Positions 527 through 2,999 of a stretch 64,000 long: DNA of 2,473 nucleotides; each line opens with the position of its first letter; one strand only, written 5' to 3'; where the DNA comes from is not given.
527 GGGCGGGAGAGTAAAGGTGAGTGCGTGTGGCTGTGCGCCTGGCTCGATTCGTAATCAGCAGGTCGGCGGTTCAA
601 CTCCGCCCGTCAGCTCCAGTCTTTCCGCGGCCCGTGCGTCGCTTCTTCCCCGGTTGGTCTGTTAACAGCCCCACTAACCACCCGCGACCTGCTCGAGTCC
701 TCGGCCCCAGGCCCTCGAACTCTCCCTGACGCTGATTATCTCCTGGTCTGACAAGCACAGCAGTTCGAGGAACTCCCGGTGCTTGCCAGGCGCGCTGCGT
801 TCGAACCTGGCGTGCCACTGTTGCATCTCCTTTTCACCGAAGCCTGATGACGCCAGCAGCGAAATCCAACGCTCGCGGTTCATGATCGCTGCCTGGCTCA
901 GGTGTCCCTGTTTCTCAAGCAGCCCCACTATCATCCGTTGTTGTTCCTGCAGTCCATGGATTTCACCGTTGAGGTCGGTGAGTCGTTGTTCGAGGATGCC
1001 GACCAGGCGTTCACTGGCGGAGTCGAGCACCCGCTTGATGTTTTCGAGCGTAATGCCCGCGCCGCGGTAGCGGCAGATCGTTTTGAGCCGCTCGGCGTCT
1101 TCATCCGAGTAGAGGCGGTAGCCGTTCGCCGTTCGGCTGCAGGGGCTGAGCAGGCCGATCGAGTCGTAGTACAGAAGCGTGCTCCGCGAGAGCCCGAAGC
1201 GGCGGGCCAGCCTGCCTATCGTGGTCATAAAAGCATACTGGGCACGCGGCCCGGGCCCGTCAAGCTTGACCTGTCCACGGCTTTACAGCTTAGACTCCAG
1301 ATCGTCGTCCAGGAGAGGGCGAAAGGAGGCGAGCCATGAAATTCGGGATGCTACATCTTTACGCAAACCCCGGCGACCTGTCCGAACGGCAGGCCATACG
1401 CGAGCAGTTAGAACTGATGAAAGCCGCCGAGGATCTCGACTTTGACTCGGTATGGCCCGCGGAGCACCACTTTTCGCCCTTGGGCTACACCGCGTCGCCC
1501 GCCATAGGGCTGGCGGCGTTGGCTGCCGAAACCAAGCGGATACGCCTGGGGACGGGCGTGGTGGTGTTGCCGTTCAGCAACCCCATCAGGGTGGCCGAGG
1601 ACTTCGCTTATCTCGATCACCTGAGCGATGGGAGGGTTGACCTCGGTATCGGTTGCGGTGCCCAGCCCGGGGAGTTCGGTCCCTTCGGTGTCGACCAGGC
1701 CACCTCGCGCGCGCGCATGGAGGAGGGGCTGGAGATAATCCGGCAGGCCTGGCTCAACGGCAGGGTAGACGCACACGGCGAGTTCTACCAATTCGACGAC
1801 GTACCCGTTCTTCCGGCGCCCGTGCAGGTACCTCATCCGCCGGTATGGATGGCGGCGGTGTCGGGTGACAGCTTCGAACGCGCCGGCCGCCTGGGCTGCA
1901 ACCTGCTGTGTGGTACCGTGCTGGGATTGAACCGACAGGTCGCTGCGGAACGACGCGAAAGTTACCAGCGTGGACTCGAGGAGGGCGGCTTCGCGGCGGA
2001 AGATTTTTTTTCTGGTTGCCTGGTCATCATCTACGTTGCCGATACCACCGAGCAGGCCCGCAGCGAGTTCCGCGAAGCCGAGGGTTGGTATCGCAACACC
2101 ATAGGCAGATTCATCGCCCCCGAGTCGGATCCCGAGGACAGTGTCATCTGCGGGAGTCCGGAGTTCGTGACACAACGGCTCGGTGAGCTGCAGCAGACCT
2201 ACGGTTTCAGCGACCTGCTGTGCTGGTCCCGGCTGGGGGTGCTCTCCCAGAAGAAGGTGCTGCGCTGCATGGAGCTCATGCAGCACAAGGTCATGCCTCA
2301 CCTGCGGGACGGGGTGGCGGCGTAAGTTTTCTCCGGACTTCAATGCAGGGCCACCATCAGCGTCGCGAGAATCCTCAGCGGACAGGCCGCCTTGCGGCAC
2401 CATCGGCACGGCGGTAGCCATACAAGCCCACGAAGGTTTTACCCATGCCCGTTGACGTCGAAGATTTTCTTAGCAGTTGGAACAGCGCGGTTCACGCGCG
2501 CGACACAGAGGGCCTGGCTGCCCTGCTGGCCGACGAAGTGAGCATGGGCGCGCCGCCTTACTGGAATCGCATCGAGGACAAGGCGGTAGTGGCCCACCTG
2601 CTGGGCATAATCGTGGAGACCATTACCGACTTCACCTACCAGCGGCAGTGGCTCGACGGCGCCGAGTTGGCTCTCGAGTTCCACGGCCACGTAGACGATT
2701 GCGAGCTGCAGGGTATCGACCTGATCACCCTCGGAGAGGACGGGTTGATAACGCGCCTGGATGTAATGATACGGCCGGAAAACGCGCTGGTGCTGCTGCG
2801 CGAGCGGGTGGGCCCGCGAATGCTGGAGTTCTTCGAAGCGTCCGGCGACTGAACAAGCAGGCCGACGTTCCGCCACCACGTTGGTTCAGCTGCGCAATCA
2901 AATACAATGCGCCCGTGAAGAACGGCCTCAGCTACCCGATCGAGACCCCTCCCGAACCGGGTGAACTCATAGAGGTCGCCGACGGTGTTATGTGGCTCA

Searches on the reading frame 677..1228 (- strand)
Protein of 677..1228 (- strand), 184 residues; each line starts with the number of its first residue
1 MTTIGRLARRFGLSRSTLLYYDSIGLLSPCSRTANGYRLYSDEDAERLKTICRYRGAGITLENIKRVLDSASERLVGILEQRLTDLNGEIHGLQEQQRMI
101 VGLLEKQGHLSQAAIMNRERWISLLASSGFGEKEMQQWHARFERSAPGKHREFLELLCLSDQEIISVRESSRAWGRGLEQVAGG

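Call 87: search_protein_families(library=pfam, proteins=[window:677-1228:-], max_evalue=0.0001)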
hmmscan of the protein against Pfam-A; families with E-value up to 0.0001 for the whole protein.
window:677-1228:- (184 aa): 3 families
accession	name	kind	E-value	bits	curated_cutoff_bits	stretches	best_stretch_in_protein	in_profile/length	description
PF13411.12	MerR_1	-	1e-17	64.4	21.6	1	3-70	2-68/69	MerR HTH family regulatory protein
PF00376.29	MerR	-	9.4e-15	54.6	28.2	1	3-40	1-38/38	MerR family regulatory protein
PF09278.17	MerR-DNA-bind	-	2.2e-06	28.6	25.4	1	46-101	2-63/65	MerR, DNA binding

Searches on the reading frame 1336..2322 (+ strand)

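Call 87: search_protein_families(library=pfam, proteins=[window:1336-2322:+], max_evalue=0.0001)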
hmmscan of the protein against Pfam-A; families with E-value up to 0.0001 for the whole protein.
window:1336-2322:+ (329 aa): 1 family
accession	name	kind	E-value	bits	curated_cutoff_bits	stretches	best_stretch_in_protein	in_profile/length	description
PF00296.26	Bac_luciferase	-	1.1e-68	232.3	27.9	1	1-252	1-248/314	Luciferase-like monooxygenase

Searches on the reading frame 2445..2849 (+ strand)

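Call 87: search_protein_families(library=pfam, proteins=[window:2445-2849:+], max_evalue=0.0001)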
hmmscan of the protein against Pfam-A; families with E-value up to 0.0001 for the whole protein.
window:2445-2849:+ (135 aa): 1 family
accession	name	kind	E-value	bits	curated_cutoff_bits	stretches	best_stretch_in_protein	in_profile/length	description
PF12680.13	SnoaL_2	-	1.9e-05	25.6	27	1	12-104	4-101/102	SnoaL-like domain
